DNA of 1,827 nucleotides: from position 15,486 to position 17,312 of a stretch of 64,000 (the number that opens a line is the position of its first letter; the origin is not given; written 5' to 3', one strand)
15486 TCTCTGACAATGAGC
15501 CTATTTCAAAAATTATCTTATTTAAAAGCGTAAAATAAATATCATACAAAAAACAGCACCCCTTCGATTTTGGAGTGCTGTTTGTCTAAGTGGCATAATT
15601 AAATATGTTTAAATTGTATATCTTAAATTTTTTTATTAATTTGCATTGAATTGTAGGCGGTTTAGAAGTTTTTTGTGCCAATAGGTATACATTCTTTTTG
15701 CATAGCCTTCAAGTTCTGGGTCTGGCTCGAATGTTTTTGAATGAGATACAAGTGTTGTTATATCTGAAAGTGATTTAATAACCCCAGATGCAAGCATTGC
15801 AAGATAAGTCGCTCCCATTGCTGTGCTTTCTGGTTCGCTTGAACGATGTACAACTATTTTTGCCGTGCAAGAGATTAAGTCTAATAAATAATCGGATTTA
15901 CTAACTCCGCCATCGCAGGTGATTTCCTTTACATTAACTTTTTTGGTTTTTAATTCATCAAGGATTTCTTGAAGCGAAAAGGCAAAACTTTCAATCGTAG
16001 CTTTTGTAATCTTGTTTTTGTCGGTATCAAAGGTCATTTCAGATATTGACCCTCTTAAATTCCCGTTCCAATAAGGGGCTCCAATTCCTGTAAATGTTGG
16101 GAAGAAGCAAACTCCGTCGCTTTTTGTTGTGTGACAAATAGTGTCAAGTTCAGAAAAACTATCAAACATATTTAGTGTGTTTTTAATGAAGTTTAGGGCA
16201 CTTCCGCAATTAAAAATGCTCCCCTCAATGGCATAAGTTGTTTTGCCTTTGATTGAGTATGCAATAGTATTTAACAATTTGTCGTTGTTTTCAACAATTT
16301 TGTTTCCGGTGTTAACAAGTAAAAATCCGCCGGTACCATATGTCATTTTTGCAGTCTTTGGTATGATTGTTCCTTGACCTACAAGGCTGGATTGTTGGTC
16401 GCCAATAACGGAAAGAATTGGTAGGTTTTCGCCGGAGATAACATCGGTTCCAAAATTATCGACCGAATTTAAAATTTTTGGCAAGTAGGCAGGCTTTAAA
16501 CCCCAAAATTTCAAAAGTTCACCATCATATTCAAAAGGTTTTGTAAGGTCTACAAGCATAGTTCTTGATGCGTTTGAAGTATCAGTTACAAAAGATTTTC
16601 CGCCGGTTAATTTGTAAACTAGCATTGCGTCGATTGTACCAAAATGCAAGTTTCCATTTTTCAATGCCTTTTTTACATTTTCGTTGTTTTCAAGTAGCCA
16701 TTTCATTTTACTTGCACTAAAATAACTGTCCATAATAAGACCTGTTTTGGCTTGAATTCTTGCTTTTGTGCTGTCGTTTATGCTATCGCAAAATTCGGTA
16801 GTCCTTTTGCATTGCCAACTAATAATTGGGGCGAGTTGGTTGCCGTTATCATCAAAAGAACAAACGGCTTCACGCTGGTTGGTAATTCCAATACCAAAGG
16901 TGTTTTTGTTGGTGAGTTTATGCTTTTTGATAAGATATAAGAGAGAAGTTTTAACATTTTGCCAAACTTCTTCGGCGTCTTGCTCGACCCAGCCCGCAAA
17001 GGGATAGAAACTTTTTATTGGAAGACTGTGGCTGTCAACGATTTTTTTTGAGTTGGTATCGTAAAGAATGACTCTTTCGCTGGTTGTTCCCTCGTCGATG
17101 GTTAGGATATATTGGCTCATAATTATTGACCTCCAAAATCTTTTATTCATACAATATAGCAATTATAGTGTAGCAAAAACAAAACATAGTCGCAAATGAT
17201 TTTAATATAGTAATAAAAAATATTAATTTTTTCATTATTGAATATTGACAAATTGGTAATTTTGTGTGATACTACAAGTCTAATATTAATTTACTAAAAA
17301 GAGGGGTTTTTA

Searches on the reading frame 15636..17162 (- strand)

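Call 63: search_protein_families(library=ncbifam, proteins=[window:15636-17162:-], max_evalue=0.00001)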
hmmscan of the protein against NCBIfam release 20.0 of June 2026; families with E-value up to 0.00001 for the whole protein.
window:15636-17162:- (508 aa): 11 families
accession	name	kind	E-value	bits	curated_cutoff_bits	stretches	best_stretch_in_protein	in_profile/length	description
TIGR01311.1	glycerol_kin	equivalog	1.9e-142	475.1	590.35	1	17-498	1-489/496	glycerol kinase GlpK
NF000756.0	PRK00047.1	subfamily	1.3e-139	465.7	498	1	15-505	3-497/502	glycerol kinase GlpK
TIGR01312.1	XylB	equivalog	2.3e-60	204.5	380.25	1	21-496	2-477/481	xylulokinase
TIGR01314.1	gntK_FGGY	equivalog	1.8e-40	138.9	648.55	1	18-483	1-474/505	gluconokinase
NF011601.0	PRK15027.1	equivalog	8.2e-30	103.6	912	1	20-493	3-471/484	xylulokinase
TIGR02628.1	fuculo_kin_coli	equivalog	2.7e-29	102.5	470.9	1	19-470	3-453/465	L-fuculokinase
NF008187.0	PRK10939.1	equivalog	8.3e-20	70.9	528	1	16-292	3-281/521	autoinducer-2 kinase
TIGR01315.1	5C_CHO_kinase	subfamily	1e-18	67.4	408.7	1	349-496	379-531/541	FGGY family pentulose kinase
NF003154.0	PRK04123.1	equivalog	1.2e-18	67.2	428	1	357-495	389-530/554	ribulokinase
TIGR02627.1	rhamnulo_kin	equivalog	6.6e-17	61.2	527.95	1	21-288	2-264/454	rhamnulokinase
TIGR01234.1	L-ribulokinase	equivalog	1.7e-09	37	583.25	1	350-493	375-521/536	ribulokinase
